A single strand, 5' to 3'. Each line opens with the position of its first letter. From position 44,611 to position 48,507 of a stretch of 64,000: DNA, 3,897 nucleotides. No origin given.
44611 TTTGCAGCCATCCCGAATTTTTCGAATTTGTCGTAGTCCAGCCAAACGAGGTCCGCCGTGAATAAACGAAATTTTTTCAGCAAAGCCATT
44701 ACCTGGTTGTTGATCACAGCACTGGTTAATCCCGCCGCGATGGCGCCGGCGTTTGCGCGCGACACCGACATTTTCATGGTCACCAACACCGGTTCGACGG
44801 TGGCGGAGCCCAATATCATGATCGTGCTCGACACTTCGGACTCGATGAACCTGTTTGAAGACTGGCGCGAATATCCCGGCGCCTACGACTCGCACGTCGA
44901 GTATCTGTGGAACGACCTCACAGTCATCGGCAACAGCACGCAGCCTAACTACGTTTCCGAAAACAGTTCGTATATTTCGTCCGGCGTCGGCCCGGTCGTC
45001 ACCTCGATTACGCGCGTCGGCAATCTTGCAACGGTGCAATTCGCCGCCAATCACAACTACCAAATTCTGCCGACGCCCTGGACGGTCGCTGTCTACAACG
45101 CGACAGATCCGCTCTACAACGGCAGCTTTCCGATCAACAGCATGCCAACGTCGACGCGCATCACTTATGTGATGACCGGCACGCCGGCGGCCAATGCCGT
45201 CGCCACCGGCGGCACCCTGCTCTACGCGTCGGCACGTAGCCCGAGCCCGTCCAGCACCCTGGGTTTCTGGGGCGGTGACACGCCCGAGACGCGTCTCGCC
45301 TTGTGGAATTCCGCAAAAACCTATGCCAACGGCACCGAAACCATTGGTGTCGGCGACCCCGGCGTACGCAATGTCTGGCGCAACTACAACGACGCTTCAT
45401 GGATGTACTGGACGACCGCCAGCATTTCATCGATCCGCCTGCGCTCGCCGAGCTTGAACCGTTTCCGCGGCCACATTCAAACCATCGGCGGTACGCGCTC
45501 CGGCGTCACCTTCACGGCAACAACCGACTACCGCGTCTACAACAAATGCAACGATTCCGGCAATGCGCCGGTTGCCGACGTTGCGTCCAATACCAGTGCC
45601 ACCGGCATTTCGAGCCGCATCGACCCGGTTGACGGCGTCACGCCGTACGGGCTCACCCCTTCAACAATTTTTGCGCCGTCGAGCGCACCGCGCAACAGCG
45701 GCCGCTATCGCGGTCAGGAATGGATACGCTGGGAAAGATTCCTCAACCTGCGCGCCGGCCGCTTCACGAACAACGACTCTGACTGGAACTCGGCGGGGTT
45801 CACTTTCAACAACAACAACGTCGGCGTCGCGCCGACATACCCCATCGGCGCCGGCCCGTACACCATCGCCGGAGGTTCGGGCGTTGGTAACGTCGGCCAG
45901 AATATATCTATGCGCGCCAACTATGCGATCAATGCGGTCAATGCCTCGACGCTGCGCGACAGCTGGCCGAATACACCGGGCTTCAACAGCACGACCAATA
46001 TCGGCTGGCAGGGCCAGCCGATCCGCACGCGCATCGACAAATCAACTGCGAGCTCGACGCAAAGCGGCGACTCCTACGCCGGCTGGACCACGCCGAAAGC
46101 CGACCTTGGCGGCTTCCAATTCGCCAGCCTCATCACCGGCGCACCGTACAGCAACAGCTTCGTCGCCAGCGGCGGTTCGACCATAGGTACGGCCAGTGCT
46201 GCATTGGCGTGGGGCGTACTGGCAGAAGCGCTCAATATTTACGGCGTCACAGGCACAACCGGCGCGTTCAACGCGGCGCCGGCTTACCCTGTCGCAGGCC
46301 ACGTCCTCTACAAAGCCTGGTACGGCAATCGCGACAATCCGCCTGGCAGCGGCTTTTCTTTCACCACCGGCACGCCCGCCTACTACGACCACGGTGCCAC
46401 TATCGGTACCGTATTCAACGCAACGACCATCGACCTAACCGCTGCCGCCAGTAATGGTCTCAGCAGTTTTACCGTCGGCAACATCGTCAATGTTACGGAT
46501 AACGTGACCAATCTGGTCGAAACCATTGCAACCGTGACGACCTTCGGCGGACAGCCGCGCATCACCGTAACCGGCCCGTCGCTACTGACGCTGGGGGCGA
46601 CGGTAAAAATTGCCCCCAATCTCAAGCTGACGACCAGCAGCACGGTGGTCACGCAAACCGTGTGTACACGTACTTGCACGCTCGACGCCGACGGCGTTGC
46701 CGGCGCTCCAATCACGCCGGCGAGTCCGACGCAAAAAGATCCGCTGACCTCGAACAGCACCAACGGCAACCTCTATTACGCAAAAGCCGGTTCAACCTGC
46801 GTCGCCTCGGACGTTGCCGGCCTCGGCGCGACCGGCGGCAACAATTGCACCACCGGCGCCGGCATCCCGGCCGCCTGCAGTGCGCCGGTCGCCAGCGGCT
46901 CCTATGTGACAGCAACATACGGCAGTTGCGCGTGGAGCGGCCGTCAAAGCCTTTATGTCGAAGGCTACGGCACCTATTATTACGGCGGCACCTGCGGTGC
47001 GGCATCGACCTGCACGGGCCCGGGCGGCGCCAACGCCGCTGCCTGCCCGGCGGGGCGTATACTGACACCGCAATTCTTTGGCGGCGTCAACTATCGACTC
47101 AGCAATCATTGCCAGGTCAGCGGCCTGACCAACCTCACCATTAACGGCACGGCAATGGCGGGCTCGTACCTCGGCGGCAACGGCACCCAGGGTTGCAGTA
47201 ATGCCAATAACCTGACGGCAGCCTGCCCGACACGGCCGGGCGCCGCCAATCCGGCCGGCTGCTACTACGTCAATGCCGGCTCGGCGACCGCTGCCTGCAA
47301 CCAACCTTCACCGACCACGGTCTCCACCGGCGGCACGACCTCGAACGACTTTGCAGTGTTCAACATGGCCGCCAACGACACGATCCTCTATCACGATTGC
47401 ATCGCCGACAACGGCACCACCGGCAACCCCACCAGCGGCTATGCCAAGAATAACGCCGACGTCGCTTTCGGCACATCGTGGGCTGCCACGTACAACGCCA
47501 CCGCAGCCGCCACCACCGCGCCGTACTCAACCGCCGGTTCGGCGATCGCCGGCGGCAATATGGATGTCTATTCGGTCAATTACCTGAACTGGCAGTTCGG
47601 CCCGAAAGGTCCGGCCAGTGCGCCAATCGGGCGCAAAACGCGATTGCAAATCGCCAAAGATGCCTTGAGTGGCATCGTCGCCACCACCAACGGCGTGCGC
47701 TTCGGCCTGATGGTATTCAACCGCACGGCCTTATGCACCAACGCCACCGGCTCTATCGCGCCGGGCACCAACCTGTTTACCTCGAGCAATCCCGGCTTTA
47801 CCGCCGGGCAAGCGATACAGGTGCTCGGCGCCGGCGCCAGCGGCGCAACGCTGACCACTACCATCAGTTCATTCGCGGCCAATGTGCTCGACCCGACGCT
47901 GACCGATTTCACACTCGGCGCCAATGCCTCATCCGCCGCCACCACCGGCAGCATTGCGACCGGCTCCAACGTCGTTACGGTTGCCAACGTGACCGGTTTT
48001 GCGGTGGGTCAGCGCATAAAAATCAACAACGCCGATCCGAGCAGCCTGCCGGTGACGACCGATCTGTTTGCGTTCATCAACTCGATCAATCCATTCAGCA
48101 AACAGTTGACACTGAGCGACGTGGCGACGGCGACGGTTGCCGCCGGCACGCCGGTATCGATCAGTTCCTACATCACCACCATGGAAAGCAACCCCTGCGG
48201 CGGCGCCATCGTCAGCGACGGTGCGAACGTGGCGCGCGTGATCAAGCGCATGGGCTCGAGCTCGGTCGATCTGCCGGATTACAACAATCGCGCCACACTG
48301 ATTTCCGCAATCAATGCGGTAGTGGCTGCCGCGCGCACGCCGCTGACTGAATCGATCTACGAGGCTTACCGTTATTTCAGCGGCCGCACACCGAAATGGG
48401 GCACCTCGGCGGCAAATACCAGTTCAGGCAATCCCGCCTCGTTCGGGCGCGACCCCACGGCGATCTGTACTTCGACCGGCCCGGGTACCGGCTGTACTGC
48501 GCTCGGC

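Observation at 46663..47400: Cysteine-rich module (15 Cys in ~245 aa) embedded in the PilY1 insertion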

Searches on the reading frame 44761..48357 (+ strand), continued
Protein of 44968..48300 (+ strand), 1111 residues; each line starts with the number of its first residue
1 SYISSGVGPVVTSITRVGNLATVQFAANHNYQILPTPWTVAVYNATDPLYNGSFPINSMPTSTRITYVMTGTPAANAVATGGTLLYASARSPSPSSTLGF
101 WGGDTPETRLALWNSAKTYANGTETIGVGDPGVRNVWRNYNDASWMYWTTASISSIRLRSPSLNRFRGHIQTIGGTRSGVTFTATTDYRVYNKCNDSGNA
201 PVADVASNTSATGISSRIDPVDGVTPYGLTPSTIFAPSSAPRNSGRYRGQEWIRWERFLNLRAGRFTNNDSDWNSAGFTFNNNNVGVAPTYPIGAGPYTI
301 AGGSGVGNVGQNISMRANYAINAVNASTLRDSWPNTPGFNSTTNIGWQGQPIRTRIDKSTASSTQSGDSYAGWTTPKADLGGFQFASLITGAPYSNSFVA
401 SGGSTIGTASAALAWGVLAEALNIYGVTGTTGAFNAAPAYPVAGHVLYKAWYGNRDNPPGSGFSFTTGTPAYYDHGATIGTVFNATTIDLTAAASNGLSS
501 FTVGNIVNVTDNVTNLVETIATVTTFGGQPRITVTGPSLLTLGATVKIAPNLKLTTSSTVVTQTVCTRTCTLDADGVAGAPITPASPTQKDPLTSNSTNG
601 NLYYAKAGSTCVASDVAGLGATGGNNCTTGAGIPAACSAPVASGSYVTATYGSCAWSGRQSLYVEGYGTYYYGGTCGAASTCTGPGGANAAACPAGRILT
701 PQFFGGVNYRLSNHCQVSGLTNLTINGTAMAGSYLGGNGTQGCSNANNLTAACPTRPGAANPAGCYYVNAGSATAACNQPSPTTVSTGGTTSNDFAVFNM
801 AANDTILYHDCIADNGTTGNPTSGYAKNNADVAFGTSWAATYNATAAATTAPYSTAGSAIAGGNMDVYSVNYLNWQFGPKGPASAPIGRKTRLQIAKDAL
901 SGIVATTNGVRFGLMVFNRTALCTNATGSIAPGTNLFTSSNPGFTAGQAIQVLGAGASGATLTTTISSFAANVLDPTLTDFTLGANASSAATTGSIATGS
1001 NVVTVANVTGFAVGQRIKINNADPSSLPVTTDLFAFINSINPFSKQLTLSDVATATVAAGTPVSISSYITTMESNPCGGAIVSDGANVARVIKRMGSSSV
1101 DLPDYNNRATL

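Call 66: search_solved_structures(query=A3, max_evalue=1)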
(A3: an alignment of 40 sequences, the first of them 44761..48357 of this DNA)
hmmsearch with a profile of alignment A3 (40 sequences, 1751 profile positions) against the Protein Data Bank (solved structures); distinct sequences matched with E-value up to 1: 2.
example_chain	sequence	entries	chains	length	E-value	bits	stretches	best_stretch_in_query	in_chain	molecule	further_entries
3hx6_A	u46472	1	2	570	6.5e-19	70.2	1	1274-1686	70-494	Type 4 fimbrial biogenesis protein PilY1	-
9e5c_4s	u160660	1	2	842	0.014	16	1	999-1038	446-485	VWFA domain-containing protein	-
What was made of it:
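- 44668..51369 (+): pilY1-like gene: 2233 aa, GTG start, intact ORF. The family profile hits the P. aeruginosa PilY1 C-terminal domain 3HX6 at E=6.5e-19 (call 66).
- On PilY1/PilC type IV pilus tip-associated proteins: The family profile (A3) hits 3HX6_A at E=6.5e-19 (call 66). There is a weak profile hit to a VWFA protein, 9e5c, at E=0.014 (call 66).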

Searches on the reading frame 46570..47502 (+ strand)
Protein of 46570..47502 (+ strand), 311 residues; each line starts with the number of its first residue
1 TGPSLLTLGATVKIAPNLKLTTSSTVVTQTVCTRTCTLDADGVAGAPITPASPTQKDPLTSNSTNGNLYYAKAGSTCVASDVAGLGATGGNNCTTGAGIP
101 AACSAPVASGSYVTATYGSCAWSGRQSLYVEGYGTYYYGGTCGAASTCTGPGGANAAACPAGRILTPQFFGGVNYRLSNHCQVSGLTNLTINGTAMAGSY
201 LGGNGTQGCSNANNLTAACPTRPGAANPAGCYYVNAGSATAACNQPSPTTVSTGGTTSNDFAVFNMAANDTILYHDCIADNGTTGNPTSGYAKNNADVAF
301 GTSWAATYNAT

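Call 5: search_protein_families(library=pfam, proteins=[window:46615-47457:+], max_evalue=1)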
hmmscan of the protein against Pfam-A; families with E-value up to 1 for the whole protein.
window:46615-47457:+ (281 aa): 0 families

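Call 6: search_protein_families(library=ncbifam, proteins=[window:46615-47457:+], max_evalue=1)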
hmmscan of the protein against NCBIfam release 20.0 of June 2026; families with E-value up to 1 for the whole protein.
window:46615-47457:+ (281 aa): 0 families

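Call 8: find_homologous_proteins(query=window:46585-47487:+, max_evalue=0.001)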
Query window:46585-47487:+: 4277 candidates shared short words with the query, none scored E <= 0.001.
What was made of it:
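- Tried and rejected: Word-indexed homologue search with the segment alone (call 8). I treat call 8 as a prefilter artefact on this low-complexity composition, not as evidence of orphan status.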

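Call 46: search_protein_representatives(alignment_id=A4)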
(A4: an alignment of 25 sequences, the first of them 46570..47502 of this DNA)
Query: 25 sequences, 274 profile positions. Proteins with E-value up to 0.001 (for the whole library): 39; up to 1e-10: 31; up to 1e-30: 19. The best 39 are listed.
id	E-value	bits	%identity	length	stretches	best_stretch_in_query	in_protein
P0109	6.8e-95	334.2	-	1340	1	1-273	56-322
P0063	4.1e-91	321.8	-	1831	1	1-274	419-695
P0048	4.8e-75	269.1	-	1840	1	2-274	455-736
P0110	5.3e-74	265.7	-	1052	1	1-272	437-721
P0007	3.5e-69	249.9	-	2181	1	11-273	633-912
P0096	4.9e-67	242.8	-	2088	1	1-274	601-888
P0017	1.7e-61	224.7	-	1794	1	13-273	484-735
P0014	4.3e-53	197.1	-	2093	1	16-253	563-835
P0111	3.0e-52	194.3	-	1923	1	1-272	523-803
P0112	3.6e-48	181.0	-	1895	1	16-273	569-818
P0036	2.8e-46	174.8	-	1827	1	3-273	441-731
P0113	5.2e-46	173.9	-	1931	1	10-273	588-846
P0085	1.1e-45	172.8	-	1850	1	2-274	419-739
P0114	8.0e-45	170.0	-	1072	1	1-272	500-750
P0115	2.4e-38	148.8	-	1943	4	118-272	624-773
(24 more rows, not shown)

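Call 53: predict_structure(alignment_id=A4)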
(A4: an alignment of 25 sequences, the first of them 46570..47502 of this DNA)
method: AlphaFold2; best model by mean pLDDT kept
length: 311 residues; sequences in the alignment: 25
mean_pLDDT: 71.5   pTM: 0.53
mean pLDDT of the five models: 71.5, 70.1, 67.8, 67.7, 57.5
residues with pLDDT >= 90: 75; 70-90: 91; 50-70: 95; < 50: 50
segments of 3 or more residues with pLDDT < 50: 1-9, 11-14, 51-58, 265-283, 292-294, 308-311
pLDDT, mean of each block of 10 residues (from residue 1): 44 52 70 83 58 49 69 79 67 69 78 88 95 95 91 67 89 93 95 95 88 84 60 70 82 68 48 40 49 52 51 38
secondary structure, 60 per line:
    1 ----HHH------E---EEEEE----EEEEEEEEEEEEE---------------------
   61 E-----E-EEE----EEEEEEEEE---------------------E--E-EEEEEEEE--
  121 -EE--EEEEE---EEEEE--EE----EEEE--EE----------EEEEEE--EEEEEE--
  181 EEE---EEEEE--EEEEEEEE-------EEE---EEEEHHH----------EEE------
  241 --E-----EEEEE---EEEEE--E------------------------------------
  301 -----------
elements in order: E18-22 E27-39 E69-71 E76-84 E111-118 E126-130 E134-138 E147-150 E165-170 E173-178 E181-183 E187-191 E194-201 E209-211 E215-218 E232-234 E249-253 E257-261
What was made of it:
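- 46927..46995 (+): Most conserved non-Cys motif of the module: C754-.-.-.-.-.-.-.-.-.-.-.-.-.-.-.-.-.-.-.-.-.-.776. This is the highest-pLDDT region (call 53).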

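Call 55: fold_search(model_id=the predicted structure, library=pdb)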
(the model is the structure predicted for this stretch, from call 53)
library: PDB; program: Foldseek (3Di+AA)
matches with E <= 10: 16; with E <= 0.001: 0
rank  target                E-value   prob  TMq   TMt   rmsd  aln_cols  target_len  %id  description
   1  8vti_A                3.0e+00  0.01  0.07  0.06  16.2        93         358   14  Latrophilin-3 (ADGRL3) HormR and GAIN domains in the context of the holoreceptor (released 2024-12-11)
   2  6opa_F                3.2e+00  0.01  0.08  0.14  15.3       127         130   14  Crystal structure of bovine Fab NC-Cow1 in complex with HIV-1 BG505 SOSIP.664, and human Fabs 35022 and PGT128 (released 2020-04-01)
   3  9zfq                  4.5e+00  0.01  0.06  0.10  21.9       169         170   11  Tulane virus protease complexed with rupintrivir (released 2026-02-25)
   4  9a4o_A                5.0e+00  0.02  0.09  0.05  22.5       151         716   14  Integrative model of IF2-TAGH by crosslinking MS and deep learning (released 2024-09-18)
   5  5aej_A                6.2e+00  0.02  0.08  0.17  16.8       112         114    8  Crystal structure of human Gremlin-1 (released 2016-04-13)
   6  4ncn_B                6.2e+00  0.02  0.09  0.08  13.7       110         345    9  Crystal structure of eukaryotic translation initiation factor eIF5B (517-858) from Chaetomium thermophilum in complex  (released 2014-07-09)
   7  4dlq_A                6.6e+00  0.01  0.06  0.06  17.6        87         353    9  Crystal structure of the GAIN and HormR domains of CIRL 1/Latrophilin 1 (CL1) (released 2012-02-22)
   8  8dmk_G                6.6e+00  0.00  0.06  0.06  25.7       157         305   11  Cryo-EM reveals the molecular basis of laminin polymerization and LN-lamininopathies (released 2023-02-01)
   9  1aip_A                7.4e+00  0.01  0.08  0.07  25.8       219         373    9  EF-TU EF-TS COMPLEX FROM THERMUS THERMOPHILUS (released 1997-10-22)
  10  5kut_C                7.8e+00  0.03  0.06  0.10   5.8        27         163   18  hMiro2 C-terminal GTPase domain, GDP-bound (released 2016-09-21)
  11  9ffl_F                7.8e+00  0.01  0.09  0.17  18.4       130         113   14  Cryo-EM structure of the alpha1beta3 GABA(A) receptor in complex with GABA and Mb25 in the short-lived symmetric bound (released 2025-06-04)
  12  9jin_C                7.8e+00  0.01  0.06  0.09  21.1       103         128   12  Rat hepatitis E virus capsid protein E2s domain in complex with Fab H4 (released 2025-07-23)
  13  7paj_9                8.2e+00  0.01  0.09  0.07  12.4       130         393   11  70S ribosome with EF-Tu-tRNA, P- and E-site tRNAs in Mycoplasma pneumoniae cells (released 2022-05-25)
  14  7unv_x                8.7e+00  0.01  0.09  0.06  22.4       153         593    9  Pseudomonas aeruginosa 70S ribosome initiation complex bound to IF2-GDPCP (structure II-A) (released 2022-06-22)
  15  5kut_A                9.2e+00  0.02  0.06  0.09   5.8        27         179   18  hMiro2 C-terminal GTPase domain, GDP-bound (released 2016-09-21)
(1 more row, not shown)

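Call 57: search_solved_structures(query=A4, max_evalue=10)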
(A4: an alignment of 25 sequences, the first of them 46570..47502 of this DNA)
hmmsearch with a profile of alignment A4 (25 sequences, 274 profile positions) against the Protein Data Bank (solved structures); distinct sequences matched with E-value up to 10: 0.
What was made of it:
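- On Lectin folds (C-type, ricin-B, jelly-roll and others): No PDB sequence hit (call 57).
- There is no PDB sequence hit with the profile (call 57).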

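Call 58: search_protein_families(library=pfam, alignment_id=A4, max_evalue=1)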
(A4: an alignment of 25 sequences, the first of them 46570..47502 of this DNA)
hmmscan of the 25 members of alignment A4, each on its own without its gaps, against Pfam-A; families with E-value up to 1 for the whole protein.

A. member 1, window:46570-47502:+ (311 aa): 0 families

B. families by the number of members that match (of 25 scanned): 3 families
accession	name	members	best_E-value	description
PF20130.4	DUF6520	1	0.046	Family of unknown function (DUF6520)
PF08142.18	AARP2CN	1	0.25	AARP2CN (NUC121) domain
PF01508.21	Paramecium_SA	1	0.83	Paramecium surface antigen domain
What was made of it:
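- On EGF-like domains: No EGF family appears in Pfam scans of the window segment or of 25 members (calls 5, 58).
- On Lectin folds (C-type, ricin-B, jelly-roll and others): No Pfam hit (calls 5, 58).
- There is no Pfam hit for the window segment or for any of 25 members (calls 5, 58).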

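Call 60: find_related_loci(query=window:46570-47502:+, collection=genome_contigs, flank=3000)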
Query window:46570-47502:+ (311 aa) in genome_contigs; peptide patterns used: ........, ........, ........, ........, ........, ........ (x = any residue, [..] = any of these).
143 stretches matched a pattern, but none encodes a relative of the query by tblastn (E <= 1e-3).
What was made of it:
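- Tried and rejected: The single module sequence gave no tblastn-confirmed hit among species representatives (call 60).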

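Call 62: fold_search(model_id=the predicted structure, library=viral)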
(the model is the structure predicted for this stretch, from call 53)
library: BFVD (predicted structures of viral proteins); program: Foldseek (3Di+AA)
matches with E <= 10: 38; with E <= 0.001: 0
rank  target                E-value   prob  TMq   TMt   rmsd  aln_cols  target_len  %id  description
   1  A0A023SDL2            1.2e+00  0.01  0.06  0.09  32.8       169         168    8  VP4 (Fragment) [Rotavirus A]
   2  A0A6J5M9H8            1.3e+00  0.01  0.06  0.07  47.8       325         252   11  Uncharacterized protein [uncultured Caudovirales phage]
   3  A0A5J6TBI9            1.9e+00  0.01  0.06  0.10  31.5       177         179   11  Glycine-rich domain-containing protein [Gordonia phage GretelLyn]
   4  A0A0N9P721            2.0e+00  0.01  0.07  0.04  30.5       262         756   11  (no name in the UniProt tables at hand)
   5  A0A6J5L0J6            2.4e+00  0.00  0.07  0.04  32.9       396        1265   13  Tip attachment protein J [uncultured Caudovirales phage]
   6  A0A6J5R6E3            2.8e+00  0.01  0.07  0.03  29.5       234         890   14  LamG domain containing protein (Fragment) [uncultured Caudovirales phage]
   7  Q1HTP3                3.0e+00  0.01  0.07  0.07  35.2       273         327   10  W2R [Squirrelpox virus]
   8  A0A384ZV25            3.0e+00  0.01  0.07  0.05  31.7       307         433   12  (no name in the UniProt tables at hand)
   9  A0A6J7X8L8            3.0e+00  0.01  0.08  0.04  40.0       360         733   12  Concanavalin A-like lectin/glucanases superfamily [uncultured Caudovirales phage]
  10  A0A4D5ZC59            3.3e+00  0.00  0.07  0.05  30.1       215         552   13  (no name in the UniProt tables at hand)
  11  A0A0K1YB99            3.7e+00  0.02  0.07  0.18  14.9        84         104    8  Uncharacterized protein [Cronobacter phage PBES 02]
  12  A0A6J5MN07            3.9e+00  0.01  0.09  0.06  36.9       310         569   10  Bacteriophage P22, Gp10, DNA-stabilising [uncultured Caudovirales phage]
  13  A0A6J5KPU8            4.2e+00  0.01  0.09  0.07  24.1       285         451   16  Uncharacterized protein [uncultured Caudovirales phage]
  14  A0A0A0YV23            4.4e+00  0.01  0.07  0.06  14.8        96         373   14  Ac18 [Lymantria dispar multicapsid nuclear polyhedrosis virus]
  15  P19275                4.6e+00  0.01  0.10  0.07  29.5       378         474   10  Viral protein TPX [Thermoproteus tenax virus 1 (strain VT3)]
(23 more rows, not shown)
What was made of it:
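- On Lectin folds (C-type, ricin-B, jelly-roll and others): Foldseek PDB best E=3 and BFVD best E=1.2 (calls 55, 62).
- Foldseek's best result is E=3 in PDB and E=1.2 in BFVD (calls 55, 62).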
